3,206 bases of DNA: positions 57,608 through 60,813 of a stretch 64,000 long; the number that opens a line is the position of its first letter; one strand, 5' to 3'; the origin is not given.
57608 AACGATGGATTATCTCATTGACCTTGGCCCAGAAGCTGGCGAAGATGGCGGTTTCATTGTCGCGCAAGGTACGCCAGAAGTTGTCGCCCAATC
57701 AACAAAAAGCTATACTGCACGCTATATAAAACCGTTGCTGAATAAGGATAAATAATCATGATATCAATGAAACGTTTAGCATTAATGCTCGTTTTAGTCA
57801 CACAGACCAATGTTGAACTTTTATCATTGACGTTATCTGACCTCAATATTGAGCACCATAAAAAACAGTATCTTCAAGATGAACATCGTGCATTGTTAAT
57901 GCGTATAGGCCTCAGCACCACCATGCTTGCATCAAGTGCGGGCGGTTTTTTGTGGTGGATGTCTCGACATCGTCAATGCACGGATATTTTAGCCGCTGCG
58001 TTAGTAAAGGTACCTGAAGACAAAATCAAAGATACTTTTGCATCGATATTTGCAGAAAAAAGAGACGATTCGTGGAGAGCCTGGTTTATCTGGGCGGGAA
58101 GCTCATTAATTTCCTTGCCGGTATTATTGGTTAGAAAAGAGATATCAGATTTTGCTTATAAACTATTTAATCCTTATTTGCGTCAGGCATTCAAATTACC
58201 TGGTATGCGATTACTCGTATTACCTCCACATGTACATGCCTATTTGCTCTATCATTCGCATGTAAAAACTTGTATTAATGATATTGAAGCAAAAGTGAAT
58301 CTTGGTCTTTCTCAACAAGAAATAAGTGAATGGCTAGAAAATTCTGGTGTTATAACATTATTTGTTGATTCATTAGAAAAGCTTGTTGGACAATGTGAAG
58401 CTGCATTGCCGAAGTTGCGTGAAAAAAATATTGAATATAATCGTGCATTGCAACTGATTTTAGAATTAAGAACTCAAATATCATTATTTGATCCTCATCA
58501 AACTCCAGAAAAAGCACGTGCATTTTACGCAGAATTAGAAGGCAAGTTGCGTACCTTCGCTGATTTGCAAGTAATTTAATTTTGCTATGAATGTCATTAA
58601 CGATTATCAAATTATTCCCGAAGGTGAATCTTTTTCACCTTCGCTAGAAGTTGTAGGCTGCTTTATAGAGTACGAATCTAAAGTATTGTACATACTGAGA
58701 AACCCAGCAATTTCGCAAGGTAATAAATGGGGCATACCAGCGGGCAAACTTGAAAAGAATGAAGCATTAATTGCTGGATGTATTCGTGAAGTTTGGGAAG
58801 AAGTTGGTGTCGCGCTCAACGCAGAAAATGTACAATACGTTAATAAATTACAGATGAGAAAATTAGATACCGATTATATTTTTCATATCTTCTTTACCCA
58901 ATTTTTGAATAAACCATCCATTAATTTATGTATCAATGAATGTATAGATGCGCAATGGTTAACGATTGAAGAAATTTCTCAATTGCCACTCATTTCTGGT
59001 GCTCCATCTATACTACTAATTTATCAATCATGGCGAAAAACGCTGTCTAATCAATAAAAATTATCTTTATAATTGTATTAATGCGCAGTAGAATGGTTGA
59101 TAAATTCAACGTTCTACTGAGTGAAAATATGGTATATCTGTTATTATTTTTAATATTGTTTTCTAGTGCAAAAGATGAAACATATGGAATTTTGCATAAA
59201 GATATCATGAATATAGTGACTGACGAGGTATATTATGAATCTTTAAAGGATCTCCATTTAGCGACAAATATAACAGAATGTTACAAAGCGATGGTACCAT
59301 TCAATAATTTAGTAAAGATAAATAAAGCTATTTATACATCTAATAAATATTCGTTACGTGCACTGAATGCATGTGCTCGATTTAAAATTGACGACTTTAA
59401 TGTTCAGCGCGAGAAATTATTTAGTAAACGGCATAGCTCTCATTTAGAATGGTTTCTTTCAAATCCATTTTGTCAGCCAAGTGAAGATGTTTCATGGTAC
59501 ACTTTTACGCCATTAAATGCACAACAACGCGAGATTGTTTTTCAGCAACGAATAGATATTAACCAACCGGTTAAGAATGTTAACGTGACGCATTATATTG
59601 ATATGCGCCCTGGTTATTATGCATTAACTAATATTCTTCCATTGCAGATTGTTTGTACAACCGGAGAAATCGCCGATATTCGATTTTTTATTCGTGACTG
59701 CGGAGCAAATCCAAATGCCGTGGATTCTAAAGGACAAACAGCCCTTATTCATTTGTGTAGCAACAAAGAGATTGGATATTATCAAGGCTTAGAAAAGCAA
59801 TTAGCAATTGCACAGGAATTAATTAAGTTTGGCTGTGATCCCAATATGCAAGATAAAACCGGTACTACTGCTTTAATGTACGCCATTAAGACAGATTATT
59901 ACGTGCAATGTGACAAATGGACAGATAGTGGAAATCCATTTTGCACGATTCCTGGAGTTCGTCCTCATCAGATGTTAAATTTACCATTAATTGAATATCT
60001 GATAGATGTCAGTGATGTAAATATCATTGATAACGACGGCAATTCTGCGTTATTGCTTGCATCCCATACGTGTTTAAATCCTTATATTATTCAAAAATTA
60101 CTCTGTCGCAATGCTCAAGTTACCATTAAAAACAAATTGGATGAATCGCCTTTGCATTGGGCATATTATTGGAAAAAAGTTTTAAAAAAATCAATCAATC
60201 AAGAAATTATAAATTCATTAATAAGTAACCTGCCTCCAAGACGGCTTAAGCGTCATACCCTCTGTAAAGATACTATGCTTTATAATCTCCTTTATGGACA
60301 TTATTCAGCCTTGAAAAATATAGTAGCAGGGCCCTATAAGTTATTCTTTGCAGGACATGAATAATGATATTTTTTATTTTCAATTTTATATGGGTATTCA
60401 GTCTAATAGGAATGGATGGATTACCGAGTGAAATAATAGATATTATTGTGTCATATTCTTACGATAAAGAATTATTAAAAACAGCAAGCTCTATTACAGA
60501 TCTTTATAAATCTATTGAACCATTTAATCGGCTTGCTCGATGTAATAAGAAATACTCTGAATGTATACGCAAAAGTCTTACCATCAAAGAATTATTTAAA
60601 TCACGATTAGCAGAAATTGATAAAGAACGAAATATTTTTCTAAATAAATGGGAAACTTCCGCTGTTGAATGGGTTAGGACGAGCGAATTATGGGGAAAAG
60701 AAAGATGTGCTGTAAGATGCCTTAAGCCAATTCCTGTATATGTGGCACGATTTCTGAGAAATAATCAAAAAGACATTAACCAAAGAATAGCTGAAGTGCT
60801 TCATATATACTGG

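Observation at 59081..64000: Array of at least four F-box-like + ankyrin-repeat proteins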

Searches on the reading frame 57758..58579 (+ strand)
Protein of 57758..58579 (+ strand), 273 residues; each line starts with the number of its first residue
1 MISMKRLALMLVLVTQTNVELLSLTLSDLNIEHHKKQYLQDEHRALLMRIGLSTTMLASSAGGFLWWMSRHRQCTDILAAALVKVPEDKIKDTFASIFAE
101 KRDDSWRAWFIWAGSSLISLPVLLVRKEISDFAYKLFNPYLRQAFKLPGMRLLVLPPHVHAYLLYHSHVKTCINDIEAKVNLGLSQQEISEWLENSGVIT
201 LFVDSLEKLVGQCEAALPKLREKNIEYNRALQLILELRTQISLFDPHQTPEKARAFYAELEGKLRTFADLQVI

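Call 5: search_protein_families(library=pfam, proteins=[window:57758-58579:+], max_evalue=10)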
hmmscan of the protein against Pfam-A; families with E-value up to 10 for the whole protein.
window:57758-58579:+ (273 aa): 2 families
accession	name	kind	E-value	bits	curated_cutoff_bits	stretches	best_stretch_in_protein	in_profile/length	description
PF13711.11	DUF4160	-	0.13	12.9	23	1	156-191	15-48/65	Domain of unknown function (DUF4160)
PF15943.11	YdaS_toxin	-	0.21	11.9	30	1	181-209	17-46/65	Bacterial toxin YdaS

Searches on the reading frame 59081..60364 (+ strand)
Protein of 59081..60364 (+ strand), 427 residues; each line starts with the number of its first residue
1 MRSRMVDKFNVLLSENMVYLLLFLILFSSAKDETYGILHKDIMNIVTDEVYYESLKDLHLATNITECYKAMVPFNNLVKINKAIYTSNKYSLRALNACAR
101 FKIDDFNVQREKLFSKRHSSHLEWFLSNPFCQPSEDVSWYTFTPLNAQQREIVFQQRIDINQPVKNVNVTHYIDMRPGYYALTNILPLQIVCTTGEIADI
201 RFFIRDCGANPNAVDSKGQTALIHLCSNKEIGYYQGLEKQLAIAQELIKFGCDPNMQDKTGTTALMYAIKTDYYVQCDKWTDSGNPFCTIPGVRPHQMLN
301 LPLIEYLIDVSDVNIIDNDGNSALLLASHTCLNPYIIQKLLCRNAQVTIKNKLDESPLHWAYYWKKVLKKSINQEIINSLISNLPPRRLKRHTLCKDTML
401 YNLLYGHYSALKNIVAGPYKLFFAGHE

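Call 5: search_protein_families(library=pfam, proteins=[window:59081-60364:+], max_evalue=10)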
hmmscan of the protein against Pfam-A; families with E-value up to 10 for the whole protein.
window:59081-60364:+ (427 aa): 7 families
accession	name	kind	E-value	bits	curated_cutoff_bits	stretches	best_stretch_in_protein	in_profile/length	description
PF12796.13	Ank_2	-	1.8e-15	57.7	27.3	3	240-272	9-40/90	Ankyrin repeats (3 copies)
PF00023.36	Ank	-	9.2e-12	45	21.1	2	218-259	2-33/33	Ankyrin repeat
PF13637.12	Ank_4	-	9.4e-12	45.3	22.7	3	240-272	9-41/50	Ankyrin repeats (many copies)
PF13857.12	Ank_5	-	9.3e-08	32.7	27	2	247-268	35-56/56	Ankyrin repeats (many copies)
PF13606.12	Ank_3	-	6.1e-05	23.5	22.3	1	185-213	3-30/30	Ankyrin repeat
PF19222.5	Noda_Vmethyltr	-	0.094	12.9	30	1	254-288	63-97/148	Nodavirus Vmethyltransferase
PF20343.3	DUF6638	-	0.16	11.2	27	1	359-416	333-390/439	Family of unknown function (DUF6638)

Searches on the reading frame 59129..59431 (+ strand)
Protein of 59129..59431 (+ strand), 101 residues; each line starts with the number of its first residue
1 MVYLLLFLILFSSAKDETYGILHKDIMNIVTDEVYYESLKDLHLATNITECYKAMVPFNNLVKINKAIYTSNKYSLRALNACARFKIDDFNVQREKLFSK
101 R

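Call 8: search_protein_families(library=pfam, proteins=[window:59129-59431:+], max_evalue=10)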
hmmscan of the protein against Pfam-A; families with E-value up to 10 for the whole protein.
seq(101 aa): 0 families

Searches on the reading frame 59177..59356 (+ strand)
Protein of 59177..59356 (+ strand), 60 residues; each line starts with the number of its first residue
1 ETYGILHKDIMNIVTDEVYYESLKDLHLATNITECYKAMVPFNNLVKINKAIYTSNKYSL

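Call 70: search_protein_families(library=pfam, proteins=[window:59177-59356:+], max_evalue=10)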
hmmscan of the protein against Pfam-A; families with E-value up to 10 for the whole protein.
seq(60 aa): 0 families

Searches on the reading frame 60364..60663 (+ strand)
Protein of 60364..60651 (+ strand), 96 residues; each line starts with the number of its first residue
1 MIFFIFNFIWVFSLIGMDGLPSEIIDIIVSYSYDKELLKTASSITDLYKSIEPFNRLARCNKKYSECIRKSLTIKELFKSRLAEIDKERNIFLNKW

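Call 8: search_protein_families(library=pfam, proteins=[window:60364-60651:+], max_evalue=10)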
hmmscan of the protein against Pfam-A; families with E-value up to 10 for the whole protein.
seq(96 aa): 0 families

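Call 59: search_solved_structures(query=A8, max_evalue=10, show_alignments=3)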
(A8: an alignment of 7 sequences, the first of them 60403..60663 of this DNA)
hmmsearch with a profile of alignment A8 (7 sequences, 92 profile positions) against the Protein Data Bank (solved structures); distinct sequences matched with E-value up to 10: 10.
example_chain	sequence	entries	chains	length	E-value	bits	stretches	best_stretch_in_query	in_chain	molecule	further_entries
9r8p_A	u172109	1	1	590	0.088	16.4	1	40-87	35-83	hSA3, a mutated hyper-soluble human serum albumin designed for bacterial expression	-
2l4e_A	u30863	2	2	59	0.13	15.9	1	36-83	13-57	Defective in cullin neddylation protein 1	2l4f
7lhy_A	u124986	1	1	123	0.25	14.9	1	22-71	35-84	SWI/SNF nucleosome remodeling complex component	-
6ote_A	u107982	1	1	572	0.3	14.7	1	8-77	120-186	Seryl-tRNA synthetase, cytoplasmic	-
3bq3_A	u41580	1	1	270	0.4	14.2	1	36-88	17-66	Defective in cullin neddylation protein 1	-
7ckd_A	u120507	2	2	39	0.79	13.3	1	21-50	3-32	Nodule Cysteine-Rich (NCR) secreted peptide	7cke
6cn6_A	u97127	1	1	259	0.97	13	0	64-90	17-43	Nuclear receptor ROR-gamma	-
8fav_A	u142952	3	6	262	1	13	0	64-90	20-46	Nuclear receptor ROR-gamma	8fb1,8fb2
4geh_A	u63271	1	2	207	3.4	11.3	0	7-76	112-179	Programmed cell death protein 10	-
3l8j_A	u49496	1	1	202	3.5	11.3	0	7-76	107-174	Programmed cell death protein 10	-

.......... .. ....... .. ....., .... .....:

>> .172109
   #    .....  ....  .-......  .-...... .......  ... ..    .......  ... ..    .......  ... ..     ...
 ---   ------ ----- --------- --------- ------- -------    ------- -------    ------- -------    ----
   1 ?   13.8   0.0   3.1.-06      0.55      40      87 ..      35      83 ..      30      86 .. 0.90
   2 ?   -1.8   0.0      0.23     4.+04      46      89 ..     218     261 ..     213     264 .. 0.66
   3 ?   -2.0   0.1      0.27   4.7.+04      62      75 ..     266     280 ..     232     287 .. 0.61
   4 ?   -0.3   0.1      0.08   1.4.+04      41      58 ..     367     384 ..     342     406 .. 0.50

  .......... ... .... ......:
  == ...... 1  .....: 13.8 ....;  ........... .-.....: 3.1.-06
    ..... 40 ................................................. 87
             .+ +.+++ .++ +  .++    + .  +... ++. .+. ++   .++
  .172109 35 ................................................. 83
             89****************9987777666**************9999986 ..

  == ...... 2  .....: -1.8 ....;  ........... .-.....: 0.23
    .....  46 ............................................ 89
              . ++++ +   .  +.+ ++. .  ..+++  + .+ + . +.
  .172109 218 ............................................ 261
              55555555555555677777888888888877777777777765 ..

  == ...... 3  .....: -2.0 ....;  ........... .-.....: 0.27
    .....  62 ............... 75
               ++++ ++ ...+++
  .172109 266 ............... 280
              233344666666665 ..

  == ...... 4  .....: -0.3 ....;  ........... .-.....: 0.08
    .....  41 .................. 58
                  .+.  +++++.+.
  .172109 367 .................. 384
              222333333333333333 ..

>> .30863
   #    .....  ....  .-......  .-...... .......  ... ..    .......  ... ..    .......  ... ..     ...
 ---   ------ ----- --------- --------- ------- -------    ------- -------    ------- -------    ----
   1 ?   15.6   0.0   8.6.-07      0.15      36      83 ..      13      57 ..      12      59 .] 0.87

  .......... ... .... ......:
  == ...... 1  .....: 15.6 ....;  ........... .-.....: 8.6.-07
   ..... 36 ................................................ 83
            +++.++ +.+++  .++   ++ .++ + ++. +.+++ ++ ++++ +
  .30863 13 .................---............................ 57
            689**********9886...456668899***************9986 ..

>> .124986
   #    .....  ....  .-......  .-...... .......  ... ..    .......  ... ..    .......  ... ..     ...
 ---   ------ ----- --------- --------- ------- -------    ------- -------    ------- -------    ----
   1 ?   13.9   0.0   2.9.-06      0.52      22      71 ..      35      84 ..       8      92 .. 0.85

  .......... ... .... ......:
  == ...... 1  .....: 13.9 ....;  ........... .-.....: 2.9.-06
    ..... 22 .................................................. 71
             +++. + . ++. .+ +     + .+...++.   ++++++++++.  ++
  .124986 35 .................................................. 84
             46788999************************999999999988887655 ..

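Call 63: predict_structure(alignment_id=A8)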
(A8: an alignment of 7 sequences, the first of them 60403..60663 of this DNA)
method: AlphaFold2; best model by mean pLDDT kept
length: 87 residues; sequences in the alignment: 7
mean_pLDDT: 79.0   pTM: 0.36
mean pLDDT of the five models: 79.0, 76.4, 76.2, 74.1, 72.5
residues with pLDDT >= 90: 19; 70-90: 50; 50-70: 16; < 50: 2
segments of 3 or more residues with pLDDT < 50: none
pLDDT, mean of each block of 10 residues (from residue 1): 62 70 87 85 79 67 83 95 86
secondary structure, 60 per line:
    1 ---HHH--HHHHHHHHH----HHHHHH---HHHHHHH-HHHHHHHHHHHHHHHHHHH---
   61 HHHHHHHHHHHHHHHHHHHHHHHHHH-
elements in order: H9-17 H22-27 H31-37 H39-57 H61-86

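Call 66: fold_search(model_id=the predicted structure, library=pdb)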
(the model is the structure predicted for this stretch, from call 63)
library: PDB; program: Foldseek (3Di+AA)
matches with E <= 10: 4; with E <= 0.001: 0
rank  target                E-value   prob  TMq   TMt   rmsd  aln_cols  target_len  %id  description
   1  8cdj_F                2.5e+00  0.11  0.20  0.07   8.9        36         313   30  CAND1 b-hairpin++-SCF-SKP2 CAND1 rolling SCF engaged (released 2023-04-19)
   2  5uz0_D                5.9e+00  0.07  0.28  0.06   6.3        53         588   21  Crystal structure of AICARFT bound to an antifolate (released 2018-01-10)
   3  3kkt_B                7.9e+00  0.03  0.18  0.07   9.1        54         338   13  Crystal structure of human PDE4b with 5-[3-[(1S,2S,4R)-Bicyclo[2.2.1]hept-2-yloxy]-4-methoxyp henyl]tetrahydro-2(1H)-p (released 2009-11-24)
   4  9b6k_A                9.9e+00  0.05  0.33  0.05  20.5        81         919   11  Cryo-EM structure of the mouse TRPM8 channel in complex with Ca2+ in the absence of PI(4,5)P2 (released 2024-08-21)
